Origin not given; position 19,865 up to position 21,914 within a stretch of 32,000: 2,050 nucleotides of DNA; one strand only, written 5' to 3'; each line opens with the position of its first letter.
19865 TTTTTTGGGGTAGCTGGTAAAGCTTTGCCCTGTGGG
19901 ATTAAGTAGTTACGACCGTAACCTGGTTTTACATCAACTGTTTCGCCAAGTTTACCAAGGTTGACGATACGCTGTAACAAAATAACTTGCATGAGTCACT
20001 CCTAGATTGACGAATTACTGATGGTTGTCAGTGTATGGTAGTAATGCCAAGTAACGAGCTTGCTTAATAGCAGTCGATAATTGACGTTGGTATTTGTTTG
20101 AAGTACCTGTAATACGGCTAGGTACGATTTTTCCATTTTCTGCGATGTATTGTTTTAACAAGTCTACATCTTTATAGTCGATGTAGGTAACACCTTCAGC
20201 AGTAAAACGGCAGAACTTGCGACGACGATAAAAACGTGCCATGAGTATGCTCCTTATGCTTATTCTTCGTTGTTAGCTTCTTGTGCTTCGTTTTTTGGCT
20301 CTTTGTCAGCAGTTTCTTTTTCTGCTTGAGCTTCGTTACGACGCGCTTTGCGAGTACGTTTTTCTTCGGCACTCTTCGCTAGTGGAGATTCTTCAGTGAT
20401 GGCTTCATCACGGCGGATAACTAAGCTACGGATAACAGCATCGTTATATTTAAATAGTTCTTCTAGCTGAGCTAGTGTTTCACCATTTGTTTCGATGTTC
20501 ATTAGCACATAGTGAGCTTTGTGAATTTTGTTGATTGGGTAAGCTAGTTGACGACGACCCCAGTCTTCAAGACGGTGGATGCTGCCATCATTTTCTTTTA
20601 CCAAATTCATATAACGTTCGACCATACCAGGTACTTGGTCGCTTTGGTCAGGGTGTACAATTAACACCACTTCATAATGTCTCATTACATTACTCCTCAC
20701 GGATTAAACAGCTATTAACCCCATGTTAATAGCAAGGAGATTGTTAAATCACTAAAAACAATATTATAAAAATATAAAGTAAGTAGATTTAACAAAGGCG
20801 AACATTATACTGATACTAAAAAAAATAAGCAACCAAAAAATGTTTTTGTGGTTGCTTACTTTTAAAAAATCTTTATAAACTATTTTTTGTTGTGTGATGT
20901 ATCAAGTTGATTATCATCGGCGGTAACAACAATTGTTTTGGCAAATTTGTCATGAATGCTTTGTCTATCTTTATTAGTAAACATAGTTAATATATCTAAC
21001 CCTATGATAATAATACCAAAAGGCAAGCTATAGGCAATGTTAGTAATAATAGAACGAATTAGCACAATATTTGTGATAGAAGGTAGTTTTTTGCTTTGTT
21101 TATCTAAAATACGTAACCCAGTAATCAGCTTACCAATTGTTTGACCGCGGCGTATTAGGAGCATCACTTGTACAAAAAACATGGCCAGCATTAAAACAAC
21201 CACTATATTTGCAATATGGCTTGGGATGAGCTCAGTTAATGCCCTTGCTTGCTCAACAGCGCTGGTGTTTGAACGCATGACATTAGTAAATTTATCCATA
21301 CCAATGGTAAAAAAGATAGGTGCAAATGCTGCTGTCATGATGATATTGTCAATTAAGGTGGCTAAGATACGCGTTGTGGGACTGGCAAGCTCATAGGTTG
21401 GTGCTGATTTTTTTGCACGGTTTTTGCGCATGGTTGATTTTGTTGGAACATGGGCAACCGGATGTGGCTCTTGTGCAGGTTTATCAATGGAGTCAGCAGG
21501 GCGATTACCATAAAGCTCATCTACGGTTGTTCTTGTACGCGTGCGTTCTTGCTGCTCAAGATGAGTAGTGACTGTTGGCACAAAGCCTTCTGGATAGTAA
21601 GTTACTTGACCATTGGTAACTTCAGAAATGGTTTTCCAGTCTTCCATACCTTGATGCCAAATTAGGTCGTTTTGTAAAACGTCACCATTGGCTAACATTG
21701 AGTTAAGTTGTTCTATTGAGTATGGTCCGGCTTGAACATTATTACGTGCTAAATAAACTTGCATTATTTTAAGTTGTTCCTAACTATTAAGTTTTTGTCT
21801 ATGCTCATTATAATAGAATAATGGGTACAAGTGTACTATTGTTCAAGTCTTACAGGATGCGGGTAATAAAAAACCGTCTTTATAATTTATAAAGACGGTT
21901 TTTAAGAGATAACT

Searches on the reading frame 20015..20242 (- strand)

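Call 10: search_protein_families(library=pfam, proteins=[window:20015-20242:-], max_evalue=0.01)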
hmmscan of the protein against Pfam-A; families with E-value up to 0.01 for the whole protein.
window:20015-20242:- (75 aa): 1 family
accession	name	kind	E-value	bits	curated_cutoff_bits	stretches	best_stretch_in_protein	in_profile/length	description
PF01084.26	Ribosomal_S18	-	4.6e-26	91.1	21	1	18-68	2-52/52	Ribosomal protein S18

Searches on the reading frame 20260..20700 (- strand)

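Call 10: search_protein_families(library=pfam, proteins=[window:20260-20700:-], max_evalue=0.01)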
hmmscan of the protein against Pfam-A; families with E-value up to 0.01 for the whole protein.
window:20260-20700:- (146 aa): 1 family
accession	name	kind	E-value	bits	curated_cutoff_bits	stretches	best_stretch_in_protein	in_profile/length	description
PF01250.22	Ribosomal_S6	-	2.1e-30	105.2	27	1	8-96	1-90/90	Ribosomal protein S6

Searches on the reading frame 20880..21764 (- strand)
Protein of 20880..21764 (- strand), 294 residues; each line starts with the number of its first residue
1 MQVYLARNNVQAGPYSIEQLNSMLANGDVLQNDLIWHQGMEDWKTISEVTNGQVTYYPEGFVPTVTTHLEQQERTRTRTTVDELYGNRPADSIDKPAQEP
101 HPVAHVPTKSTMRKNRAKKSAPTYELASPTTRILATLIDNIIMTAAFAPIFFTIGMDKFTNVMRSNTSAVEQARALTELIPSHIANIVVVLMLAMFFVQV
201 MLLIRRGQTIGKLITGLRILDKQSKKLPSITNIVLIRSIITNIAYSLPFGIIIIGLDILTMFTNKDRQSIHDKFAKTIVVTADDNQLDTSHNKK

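Call 10: search_protein_families(library=pfam, proteins=[window:20880-21764:-], max_evalue=0.01)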
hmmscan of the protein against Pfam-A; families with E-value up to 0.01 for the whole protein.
window:20880-21764:- (294 aa): 2 families
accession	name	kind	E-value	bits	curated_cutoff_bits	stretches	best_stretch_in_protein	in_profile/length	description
PF06271.18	RDD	-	7e-22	78.6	24.1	1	126-276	1-137/137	RDD family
PF14237.11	GYF_2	-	1.8e-14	53.7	25.8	1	4-49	2-47/50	GYF domain 2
